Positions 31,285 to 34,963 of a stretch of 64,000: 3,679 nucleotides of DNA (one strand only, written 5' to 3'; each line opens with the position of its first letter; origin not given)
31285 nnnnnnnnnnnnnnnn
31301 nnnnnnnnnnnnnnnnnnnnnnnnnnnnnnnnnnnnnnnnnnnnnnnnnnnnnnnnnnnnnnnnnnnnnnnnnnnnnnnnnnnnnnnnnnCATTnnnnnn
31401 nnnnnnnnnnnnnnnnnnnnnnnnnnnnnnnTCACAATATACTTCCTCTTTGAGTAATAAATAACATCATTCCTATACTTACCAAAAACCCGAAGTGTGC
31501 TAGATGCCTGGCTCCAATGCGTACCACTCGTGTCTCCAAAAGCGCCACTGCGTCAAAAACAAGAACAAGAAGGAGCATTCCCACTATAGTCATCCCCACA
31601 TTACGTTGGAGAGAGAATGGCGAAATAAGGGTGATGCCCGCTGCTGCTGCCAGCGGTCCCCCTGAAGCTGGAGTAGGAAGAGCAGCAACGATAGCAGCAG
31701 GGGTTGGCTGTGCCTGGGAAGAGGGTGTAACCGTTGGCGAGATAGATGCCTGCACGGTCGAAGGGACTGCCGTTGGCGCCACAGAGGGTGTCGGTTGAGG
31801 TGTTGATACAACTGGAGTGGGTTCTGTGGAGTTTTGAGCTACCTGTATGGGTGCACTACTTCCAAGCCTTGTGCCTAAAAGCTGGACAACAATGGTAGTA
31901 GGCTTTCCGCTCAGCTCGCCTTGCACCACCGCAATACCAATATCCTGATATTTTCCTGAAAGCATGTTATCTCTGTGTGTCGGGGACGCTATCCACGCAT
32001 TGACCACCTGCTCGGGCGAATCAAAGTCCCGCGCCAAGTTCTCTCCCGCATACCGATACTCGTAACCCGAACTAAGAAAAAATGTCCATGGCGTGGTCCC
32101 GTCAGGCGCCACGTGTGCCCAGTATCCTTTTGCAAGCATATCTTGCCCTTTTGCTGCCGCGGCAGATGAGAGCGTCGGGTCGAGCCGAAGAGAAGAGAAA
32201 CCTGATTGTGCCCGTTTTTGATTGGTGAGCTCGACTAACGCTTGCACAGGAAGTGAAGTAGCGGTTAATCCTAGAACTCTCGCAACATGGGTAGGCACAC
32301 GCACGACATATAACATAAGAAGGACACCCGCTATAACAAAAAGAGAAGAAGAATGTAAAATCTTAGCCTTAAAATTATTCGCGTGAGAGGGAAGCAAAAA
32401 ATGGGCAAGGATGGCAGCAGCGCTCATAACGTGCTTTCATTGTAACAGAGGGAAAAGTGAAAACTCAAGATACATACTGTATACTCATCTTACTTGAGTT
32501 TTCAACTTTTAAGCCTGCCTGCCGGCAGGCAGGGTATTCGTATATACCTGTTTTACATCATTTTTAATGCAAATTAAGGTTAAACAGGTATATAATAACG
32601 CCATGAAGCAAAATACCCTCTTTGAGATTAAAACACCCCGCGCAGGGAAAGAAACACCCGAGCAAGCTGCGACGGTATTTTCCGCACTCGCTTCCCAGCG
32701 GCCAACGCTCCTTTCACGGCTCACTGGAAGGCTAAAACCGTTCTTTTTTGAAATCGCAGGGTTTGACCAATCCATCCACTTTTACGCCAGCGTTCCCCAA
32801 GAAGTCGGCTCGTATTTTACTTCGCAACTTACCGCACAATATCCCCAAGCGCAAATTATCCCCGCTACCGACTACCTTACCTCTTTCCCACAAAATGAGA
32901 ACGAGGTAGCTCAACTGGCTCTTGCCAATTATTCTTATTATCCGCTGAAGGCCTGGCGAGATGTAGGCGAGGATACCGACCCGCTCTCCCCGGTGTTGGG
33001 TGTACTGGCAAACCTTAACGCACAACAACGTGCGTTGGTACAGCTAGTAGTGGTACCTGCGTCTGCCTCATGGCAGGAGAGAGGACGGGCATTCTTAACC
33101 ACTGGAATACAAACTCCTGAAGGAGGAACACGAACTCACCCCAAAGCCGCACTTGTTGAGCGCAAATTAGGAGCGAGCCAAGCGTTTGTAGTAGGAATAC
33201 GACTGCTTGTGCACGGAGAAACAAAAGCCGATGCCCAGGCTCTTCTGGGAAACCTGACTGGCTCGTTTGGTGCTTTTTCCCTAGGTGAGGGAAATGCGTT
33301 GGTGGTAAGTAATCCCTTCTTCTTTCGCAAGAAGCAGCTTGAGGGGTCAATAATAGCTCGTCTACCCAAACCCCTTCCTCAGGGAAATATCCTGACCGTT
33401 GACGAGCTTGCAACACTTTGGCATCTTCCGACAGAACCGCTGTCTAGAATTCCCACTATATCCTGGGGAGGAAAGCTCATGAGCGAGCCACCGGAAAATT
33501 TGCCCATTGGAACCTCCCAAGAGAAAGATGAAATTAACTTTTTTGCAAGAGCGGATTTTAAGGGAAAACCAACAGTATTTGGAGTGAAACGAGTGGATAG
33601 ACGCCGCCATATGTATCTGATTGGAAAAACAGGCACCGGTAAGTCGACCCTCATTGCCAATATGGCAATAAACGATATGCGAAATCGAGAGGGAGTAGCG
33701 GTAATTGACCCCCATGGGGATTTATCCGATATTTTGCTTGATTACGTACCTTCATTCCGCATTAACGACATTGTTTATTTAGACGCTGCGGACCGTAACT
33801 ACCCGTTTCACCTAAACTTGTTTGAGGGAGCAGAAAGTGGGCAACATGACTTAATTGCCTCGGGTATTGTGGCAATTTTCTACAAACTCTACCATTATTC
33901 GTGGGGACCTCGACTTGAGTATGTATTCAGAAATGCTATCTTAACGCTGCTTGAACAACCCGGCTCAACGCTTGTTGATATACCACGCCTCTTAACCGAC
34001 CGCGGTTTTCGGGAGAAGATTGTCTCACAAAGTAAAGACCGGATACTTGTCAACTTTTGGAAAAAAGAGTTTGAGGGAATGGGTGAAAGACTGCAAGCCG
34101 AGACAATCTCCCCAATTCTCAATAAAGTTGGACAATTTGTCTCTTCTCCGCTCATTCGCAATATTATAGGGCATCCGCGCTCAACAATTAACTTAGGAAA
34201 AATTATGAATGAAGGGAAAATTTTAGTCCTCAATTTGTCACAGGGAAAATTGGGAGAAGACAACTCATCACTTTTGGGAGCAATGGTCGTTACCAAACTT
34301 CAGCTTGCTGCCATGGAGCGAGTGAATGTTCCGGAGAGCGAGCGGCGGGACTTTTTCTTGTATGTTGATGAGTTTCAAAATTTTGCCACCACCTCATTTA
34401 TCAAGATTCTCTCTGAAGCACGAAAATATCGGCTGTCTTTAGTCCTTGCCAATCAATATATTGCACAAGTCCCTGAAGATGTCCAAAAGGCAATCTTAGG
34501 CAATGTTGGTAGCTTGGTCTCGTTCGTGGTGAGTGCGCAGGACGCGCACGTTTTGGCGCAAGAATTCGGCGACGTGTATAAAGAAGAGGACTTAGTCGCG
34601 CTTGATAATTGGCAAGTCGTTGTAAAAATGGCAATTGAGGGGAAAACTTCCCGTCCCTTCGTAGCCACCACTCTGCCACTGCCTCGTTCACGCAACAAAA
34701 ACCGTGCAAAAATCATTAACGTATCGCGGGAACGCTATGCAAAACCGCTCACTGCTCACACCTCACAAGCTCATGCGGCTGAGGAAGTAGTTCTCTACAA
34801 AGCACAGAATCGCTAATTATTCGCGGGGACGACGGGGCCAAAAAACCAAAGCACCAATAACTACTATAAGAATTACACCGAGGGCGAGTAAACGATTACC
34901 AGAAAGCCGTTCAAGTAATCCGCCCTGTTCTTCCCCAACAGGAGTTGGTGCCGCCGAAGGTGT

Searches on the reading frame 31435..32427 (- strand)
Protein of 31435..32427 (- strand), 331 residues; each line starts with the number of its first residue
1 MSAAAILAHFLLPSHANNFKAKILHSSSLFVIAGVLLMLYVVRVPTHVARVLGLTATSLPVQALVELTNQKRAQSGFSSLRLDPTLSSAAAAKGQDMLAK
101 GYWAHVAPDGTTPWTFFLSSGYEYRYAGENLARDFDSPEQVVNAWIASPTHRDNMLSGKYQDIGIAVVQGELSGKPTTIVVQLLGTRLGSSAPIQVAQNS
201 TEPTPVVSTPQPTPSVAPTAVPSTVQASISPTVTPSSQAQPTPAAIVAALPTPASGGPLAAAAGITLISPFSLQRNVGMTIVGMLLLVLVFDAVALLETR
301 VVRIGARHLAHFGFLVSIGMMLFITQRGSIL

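Call 84: search_protein_families(library=pfam, proteins=[window:31435-32427:-], max_evalue=0.001)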
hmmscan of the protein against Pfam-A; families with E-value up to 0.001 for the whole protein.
window:31435-32427:- (331 aa): 1 family
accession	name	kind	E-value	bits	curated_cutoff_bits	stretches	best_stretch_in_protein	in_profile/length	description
PF00188.32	CAP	-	3e-18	67.2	21.1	1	66-182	2-115/117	Cysteine-rich secretory protein family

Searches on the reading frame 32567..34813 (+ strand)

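Call 84: search_protein_families(library=pfam, proteins=[window:32567-34813:+], max_evalue=0.001)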
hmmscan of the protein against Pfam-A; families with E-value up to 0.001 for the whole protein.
window:32567-34813:+ (749 aa): 4 families
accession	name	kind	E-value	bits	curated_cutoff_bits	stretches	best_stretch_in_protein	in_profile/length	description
PF10412.15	TrwB_AAD_bind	-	6.9e-11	42.1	20.5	2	564-669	214-325/387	Type IV secretion-system coupling protein DNA-binding domain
PF12696.13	TraG-D_C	-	6.7e-06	26.5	22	1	598-671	4-83/126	TraM recognition site of TraD and TraG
PF01935.23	DUF87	-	9.6e-06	26.3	23.2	1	346-394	23-76/220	Helicase HerA, central domain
PF13401.12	AAA_22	-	0.00015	22.5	27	0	345-380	4-40/130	AAA domain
